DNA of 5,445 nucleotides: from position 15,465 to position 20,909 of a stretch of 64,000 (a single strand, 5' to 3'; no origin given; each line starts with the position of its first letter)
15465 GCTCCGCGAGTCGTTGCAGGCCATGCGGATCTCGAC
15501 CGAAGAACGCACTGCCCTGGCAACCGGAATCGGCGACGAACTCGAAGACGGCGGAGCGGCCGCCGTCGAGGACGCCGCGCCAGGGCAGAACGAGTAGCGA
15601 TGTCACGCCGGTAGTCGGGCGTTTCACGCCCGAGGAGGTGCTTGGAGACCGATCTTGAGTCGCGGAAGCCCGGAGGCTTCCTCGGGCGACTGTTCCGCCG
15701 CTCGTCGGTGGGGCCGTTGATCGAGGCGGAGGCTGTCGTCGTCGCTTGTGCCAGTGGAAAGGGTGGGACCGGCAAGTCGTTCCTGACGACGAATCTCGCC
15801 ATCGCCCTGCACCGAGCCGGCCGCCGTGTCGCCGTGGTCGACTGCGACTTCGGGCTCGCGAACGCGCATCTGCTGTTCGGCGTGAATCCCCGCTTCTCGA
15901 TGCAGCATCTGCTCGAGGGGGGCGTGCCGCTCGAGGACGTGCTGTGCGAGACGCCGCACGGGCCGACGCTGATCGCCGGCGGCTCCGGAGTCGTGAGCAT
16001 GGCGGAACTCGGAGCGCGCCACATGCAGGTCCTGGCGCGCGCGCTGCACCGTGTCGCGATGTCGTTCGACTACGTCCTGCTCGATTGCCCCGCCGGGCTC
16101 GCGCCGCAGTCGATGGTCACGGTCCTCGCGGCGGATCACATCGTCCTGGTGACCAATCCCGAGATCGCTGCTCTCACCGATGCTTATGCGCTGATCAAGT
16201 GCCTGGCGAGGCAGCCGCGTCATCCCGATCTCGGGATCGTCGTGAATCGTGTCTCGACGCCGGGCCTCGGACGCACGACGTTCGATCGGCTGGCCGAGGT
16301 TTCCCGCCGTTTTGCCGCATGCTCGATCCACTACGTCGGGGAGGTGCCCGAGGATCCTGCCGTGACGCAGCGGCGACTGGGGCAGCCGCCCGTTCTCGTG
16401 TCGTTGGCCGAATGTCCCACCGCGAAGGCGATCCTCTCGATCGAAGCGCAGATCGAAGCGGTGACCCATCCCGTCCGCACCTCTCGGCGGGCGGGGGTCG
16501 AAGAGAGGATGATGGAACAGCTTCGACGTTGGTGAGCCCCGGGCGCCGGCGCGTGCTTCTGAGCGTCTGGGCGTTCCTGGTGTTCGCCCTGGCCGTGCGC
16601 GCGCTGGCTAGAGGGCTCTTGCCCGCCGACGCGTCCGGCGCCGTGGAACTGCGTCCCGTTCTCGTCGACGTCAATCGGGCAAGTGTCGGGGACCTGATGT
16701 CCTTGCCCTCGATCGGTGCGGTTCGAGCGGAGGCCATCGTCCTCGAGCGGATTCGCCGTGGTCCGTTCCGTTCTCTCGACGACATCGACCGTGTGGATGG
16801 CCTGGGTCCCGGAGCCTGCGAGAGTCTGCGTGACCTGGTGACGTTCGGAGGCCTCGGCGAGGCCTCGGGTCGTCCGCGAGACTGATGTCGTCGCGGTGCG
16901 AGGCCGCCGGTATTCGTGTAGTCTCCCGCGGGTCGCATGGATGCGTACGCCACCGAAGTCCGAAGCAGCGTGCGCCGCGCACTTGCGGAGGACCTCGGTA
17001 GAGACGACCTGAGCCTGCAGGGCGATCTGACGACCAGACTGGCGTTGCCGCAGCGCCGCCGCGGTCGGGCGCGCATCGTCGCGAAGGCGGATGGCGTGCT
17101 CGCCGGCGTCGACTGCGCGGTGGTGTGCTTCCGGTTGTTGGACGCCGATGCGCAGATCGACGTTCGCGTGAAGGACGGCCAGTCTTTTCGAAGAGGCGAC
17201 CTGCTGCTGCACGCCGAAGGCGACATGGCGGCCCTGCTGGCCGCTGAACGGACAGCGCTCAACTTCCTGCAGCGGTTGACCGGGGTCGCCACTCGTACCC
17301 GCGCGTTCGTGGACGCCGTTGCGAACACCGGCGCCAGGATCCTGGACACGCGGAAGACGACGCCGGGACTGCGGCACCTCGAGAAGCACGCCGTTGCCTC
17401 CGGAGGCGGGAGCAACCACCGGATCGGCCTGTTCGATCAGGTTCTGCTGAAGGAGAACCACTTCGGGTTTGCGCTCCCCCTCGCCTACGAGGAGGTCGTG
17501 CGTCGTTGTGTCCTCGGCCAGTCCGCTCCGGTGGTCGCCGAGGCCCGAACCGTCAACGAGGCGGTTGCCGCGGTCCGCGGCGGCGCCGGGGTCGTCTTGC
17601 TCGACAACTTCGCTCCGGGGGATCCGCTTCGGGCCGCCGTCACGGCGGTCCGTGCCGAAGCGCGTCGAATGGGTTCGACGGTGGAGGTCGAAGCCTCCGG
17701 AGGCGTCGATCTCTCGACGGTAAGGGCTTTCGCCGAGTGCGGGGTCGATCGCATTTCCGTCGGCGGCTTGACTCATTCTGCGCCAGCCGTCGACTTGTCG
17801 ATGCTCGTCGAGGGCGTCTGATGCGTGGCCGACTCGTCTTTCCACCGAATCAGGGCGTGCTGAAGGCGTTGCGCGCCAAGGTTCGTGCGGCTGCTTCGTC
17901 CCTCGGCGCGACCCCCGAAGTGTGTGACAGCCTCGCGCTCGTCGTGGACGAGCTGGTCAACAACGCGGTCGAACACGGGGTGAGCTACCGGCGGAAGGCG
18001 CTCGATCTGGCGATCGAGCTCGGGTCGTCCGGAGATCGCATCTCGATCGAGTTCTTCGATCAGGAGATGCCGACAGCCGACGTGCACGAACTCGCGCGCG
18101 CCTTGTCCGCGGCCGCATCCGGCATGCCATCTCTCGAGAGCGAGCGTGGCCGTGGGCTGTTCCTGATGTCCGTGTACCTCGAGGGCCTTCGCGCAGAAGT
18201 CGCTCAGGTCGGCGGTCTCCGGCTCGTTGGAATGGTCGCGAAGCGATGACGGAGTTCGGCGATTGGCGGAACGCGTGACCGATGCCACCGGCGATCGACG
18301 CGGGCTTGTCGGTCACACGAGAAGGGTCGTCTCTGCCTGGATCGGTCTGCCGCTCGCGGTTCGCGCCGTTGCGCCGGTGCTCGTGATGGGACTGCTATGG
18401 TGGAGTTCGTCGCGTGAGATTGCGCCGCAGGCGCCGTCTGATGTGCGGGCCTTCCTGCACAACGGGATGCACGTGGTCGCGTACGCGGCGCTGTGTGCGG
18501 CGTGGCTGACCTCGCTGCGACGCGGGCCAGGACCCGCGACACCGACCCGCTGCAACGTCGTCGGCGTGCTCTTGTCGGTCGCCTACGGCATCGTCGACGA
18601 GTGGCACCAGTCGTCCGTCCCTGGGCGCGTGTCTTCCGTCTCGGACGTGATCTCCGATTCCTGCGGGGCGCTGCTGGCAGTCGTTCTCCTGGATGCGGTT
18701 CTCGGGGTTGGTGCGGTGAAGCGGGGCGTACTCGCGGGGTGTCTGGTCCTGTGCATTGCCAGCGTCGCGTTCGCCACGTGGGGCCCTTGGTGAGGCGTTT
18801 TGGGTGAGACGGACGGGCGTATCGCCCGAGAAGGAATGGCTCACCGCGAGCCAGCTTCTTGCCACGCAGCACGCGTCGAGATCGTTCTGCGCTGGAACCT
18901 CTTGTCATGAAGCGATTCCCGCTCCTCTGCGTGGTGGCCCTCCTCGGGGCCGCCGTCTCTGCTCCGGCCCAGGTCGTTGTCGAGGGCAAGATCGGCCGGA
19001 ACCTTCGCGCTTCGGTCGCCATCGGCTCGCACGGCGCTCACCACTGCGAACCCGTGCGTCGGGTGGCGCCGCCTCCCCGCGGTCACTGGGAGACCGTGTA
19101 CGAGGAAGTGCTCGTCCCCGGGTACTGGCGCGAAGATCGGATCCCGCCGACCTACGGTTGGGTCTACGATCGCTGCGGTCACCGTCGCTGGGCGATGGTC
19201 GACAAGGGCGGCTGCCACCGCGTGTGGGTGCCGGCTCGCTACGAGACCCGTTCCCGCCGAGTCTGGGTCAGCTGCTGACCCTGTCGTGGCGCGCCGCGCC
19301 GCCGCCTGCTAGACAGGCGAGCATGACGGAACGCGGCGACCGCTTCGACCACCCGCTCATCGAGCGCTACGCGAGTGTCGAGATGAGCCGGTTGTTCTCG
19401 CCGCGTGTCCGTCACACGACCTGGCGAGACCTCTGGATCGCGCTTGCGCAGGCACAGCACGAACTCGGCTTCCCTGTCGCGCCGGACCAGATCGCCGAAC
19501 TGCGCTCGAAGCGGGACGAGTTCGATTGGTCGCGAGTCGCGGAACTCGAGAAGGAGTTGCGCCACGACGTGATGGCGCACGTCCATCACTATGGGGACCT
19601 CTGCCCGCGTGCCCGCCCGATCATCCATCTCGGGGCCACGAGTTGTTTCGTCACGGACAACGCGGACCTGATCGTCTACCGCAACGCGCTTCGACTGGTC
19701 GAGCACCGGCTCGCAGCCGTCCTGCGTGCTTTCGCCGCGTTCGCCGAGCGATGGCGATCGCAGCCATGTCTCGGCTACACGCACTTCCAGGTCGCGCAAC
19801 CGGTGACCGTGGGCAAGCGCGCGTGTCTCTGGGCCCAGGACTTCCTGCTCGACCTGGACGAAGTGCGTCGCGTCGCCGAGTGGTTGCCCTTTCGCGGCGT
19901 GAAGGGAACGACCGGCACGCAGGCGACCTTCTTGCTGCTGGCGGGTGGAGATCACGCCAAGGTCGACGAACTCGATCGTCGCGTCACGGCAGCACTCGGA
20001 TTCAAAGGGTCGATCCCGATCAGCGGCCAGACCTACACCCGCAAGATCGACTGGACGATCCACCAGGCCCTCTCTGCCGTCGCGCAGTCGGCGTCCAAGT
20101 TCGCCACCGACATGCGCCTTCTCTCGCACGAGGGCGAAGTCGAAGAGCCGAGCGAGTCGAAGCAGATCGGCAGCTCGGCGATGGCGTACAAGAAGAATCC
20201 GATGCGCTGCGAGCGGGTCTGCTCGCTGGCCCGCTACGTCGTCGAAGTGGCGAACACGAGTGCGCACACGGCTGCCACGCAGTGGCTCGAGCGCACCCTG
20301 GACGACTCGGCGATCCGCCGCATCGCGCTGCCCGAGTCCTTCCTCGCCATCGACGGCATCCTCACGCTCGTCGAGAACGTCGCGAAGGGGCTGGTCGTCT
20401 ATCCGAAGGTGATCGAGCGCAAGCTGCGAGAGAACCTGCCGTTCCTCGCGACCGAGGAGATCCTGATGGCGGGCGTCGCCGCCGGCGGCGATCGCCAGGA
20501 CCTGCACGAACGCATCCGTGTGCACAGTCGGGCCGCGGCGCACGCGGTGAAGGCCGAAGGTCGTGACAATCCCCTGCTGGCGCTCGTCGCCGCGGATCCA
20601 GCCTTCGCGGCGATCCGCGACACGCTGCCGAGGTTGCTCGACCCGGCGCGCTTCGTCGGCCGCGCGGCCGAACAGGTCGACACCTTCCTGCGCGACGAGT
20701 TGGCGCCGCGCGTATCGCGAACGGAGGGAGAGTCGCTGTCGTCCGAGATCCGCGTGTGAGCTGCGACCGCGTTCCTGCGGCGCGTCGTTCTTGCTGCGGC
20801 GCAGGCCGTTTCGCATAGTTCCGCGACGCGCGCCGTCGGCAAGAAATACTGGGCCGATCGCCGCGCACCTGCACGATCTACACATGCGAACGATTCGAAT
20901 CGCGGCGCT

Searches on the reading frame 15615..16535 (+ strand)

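Call 60: search_protein_families(library=pfam, proteins=[window:15615-16535:+], max_evalue=0.00001)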
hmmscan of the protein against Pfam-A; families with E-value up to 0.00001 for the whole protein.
window:15615-16535:+ (306 aa): 6 families
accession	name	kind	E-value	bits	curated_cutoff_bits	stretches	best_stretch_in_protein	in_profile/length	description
PF10609.15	ParA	-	1.7e-19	70.6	27.1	1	42-280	5-245/246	NUBPL iron-transfer P-loop NTPase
PF01656.29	CbiA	-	8.5e-18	65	25.4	1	44-251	2-116/125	CobQ/CobB/MinD/ParA nucleotide binding domain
PF13614.12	AAA_31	-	5.4e-17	62.7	27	1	42-197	3-164/177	AAA domain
PF00142.24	Fer4_NifH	-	9.2e-11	42.2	25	1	45-286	4-250/271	4Fe-4S iron sulfur cluster binding proteins, NifH/frxC family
PF06564.18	CBP_BcsQ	-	1.1e-10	41.8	21.3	1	49-187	10-152/234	Cellulose biosynthesis protein BcsQ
PF09140.17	MipZ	-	1.7e-09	37.9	20.7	1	42-180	2-129/262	ATPase MipZ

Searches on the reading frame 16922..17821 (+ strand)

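Call 60: search_protein_families(library=pfam, proteins=[window:16922-17821:+], max_evalue=0.00001)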
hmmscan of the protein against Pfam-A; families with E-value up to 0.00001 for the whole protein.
window:16922-17821:+ (299 aa): 2 families
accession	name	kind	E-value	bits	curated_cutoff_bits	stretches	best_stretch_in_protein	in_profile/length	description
PF01729.25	QRPTase_C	-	3.8e-45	154.1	23.1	1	122-294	1-168/169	Quinolinate phosphoribosyl transferase, C-terminal domain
PF02749.22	QRPTase_N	-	1.5e-20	73.6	27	1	35-119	1-81/82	Quinolinate phosphoribosyl transferase, N-terminal domain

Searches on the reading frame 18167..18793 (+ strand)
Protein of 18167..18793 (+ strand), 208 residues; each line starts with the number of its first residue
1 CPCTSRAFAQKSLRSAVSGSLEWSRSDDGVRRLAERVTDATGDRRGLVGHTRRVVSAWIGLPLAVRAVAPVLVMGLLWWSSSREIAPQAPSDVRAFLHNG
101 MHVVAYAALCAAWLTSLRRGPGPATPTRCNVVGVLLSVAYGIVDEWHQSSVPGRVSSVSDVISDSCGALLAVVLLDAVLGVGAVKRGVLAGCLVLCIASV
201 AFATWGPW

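Call 60: search_protein_families(library=pfam, proteins=[window:18167-18793:+], max_evalue=0.00001)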
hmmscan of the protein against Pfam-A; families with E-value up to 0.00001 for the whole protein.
window:18167-18793:+ (208 aa): 1 family
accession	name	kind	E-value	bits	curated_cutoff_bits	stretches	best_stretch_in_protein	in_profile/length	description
PF04892.17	VanZ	-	7.5e-10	39.9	30.1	1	93-175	55-122/126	VanZ like family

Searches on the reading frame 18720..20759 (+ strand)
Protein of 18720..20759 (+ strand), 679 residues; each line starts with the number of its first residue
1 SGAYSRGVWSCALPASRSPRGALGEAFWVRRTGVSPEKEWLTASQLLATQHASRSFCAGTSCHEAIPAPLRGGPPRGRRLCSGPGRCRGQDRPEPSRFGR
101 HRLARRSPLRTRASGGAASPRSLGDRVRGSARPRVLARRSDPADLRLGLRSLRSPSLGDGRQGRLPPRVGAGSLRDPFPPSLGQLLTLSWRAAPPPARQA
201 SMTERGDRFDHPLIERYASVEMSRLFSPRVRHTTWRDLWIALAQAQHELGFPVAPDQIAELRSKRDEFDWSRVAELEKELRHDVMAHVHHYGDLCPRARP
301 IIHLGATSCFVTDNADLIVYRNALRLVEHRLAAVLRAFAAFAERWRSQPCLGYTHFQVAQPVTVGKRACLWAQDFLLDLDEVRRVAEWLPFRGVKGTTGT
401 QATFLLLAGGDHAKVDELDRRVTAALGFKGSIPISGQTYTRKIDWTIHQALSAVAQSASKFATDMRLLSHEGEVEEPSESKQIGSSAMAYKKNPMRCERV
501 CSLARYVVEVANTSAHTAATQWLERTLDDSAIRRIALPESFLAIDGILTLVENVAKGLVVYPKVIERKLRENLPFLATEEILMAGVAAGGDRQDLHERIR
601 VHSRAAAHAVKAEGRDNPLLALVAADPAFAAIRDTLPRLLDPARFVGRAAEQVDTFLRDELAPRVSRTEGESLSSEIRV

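Call 60: search_protein_families(library=pfam, proteins=[window:18720-20759:+], max_evalue=0.00001)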
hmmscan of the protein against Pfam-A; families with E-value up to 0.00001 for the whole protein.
window:18720-20759:+ (679 aa): 2 families
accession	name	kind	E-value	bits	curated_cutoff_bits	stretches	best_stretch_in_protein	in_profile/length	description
PF00206.25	Lyase_1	-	4.5e-20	72.7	27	1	256-507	52-310/312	Lyase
PF10397.14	ADSL_C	-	1.5e-18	67.3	32.7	1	574-656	1-79/79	Adenylosuccinate lyase C-terminus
